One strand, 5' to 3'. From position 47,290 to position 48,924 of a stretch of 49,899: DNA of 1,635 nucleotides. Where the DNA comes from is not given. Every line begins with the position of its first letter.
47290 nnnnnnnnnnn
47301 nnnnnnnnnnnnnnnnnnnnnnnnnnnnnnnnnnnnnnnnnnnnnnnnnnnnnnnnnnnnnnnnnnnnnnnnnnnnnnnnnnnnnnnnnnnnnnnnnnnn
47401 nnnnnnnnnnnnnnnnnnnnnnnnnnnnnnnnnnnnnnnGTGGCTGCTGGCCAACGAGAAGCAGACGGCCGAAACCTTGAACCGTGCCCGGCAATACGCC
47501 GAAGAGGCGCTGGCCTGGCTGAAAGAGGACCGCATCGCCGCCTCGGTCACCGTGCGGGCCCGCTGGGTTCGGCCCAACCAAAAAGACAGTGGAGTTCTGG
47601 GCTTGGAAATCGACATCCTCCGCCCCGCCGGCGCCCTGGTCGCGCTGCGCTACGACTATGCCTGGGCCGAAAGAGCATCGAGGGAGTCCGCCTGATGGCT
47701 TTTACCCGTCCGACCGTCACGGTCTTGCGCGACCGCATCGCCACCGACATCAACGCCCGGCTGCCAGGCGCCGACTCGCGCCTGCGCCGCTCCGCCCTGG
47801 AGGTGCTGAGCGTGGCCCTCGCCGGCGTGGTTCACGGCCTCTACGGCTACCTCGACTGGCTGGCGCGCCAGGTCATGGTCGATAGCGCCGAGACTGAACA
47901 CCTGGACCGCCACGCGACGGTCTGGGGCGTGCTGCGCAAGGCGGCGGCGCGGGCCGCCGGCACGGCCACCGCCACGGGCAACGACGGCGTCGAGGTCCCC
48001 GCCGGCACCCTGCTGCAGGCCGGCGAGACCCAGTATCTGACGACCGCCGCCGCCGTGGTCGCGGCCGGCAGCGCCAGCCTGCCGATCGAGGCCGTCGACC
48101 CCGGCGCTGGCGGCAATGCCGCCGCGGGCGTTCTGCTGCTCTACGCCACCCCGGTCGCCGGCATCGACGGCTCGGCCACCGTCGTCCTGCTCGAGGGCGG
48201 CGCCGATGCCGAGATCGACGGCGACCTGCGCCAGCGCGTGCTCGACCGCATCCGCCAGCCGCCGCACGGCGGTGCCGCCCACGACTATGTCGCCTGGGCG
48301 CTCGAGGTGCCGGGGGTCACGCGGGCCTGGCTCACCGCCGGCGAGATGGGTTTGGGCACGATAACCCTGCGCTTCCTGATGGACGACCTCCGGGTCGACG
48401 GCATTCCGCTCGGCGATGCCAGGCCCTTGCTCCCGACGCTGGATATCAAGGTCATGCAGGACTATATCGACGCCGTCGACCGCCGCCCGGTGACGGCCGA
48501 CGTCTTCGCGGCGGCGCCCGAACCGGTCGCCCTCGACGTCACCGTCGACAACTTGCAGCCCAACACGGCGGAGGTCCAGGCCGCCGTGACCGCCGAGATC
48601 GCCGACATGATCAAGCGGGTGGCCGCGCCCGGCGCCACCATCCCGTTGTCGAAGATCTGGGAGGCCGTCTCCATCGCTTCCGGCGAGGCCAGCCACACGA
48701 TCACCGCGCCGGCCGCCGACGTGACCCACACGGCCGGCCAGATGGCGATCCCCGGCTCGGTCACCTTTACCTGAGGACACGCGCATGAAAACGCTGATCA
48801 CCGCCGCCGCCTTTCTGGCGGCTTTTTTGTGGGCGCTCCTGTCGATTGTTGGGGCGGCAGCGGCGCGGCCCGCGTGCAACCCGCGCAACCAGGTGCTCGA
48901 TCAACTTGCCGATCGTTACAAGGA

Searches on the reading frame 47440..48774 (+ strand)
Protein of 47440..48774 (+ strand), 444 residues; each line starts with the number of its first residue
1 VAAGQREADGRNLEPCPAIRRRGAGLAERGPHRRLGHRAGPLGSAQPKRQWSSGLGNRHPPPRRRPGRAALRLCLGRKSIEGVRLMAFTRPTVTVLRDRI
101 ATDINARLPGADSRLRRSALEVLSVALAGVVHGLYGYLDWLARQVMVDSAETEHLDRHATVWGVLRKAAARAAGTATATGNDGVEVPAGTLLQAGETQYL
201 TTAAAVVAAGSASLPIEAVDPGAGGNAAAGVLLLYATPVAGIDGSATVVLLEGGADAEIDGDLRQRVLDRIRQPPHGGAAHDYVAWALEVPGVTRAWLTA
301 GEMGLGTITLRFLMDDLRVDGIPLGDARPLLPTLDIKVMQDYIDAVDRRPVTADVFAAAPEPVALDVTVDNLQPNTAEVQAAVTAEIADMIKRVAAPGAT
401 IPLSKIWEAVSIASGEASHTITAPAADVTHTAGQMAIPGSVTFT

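Call 39: search_protein_families(library=pfam, proteins=[window:47440-48774:+], max_evalue=0.001)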
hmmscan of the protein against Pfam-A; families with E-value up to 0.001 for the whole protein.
window:47440-48774:+ (444 aa): 1 family
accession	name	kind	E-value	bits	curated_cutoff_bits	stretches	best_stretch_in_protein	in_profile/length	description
PF04865.19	Baseplate_J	-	6.7e-60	203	21.1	1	152-409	2-255/255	Baseplate J-like protein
